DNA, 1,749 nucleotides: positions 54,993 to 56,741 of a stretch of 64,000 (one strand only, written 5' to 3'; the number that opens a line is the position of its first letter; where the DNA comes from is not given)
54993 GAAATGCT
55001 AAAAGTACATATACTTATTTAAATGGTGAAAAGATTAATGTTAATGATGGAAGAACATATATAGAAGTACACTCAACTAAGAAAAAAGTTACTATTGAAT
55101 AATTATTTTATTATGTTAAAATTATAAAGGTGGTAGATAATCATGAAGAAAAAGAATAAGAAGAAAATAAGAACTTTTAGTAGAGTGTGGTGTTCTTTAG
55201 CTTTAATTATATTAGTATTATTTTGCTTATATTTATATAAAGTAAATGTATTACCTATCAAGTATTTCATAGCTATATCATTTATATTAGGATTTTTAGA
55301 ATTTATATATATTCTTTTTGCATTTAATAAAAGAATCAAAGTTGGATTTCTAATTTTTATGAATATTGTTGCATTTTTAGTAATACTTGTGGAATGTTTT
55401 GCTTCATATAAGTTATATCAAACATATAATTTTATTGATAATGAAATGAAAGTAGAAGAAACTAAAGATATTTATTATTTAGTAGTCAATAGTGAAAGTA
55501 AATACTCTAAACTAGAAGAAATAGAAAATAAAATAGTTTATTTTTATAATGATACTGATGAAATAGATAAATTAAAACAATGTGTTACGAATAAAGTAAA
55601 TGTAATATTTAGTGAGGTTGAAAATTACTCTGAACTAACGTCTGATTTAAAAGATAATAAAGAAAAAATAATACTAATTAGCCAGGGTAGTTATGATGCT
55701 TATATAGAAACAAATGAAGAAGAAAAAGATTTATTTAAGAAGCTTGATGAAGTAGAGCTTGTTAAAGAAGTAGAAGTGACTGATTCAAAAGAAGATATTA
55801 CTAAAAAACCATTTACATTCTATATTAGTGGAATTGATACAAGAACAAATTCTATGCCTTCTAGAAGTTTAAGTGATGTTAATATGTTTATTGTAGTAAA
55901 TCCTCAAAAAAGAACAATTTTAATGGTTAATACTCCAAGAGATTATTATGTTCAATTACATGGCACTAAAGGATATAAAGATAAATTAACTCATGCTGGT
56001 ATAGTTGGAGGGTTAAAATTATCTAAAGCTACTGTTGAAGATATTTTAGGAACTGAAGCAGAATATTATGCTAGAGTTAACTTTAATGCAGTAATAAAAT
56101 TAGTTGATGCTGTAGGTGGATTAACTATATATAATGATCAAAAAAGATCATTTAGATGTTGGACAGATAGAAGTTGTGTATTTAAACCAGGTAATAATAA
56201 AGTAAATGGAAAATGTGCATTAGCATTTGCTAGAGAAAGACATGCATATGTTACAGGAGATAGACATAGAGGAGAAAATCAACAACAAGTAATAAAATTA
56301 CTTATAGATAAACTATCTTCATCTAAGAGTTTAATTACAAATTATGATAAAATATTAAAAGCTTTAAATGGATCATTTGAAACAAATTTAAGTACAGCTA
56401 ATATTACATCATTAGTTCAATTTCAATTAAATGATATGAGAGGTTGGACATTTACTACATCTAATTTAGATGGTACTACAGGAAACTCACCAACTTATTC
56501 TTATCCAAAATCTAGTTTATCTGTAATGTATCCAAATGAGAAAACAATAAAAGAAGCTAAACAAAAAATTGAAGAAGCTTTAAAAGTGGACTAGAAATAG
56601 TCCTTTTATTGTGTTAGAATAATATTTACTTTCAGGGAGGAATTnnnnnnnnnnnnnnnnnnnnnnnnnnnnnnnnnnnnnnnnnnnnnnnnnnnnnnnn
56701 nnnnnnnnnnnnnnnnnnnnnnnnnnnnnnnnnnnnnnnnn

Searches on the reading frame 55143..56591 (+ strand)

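Call 64: search_protein_families(library=pfam, proteins=[window:55143-56591:+], max_evalue=0.001)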
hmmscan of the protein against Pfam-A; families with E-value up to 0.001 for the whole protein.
window:55143-56591:+ (483 aa): 1 family
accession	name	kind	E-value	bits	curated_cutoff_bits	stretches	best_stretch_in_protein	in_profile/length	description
PF03816.19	LytR_cpsA_psr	-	4.9e-35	121.3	24.6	1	244-392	2-149/150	LytR_cpsA_psr family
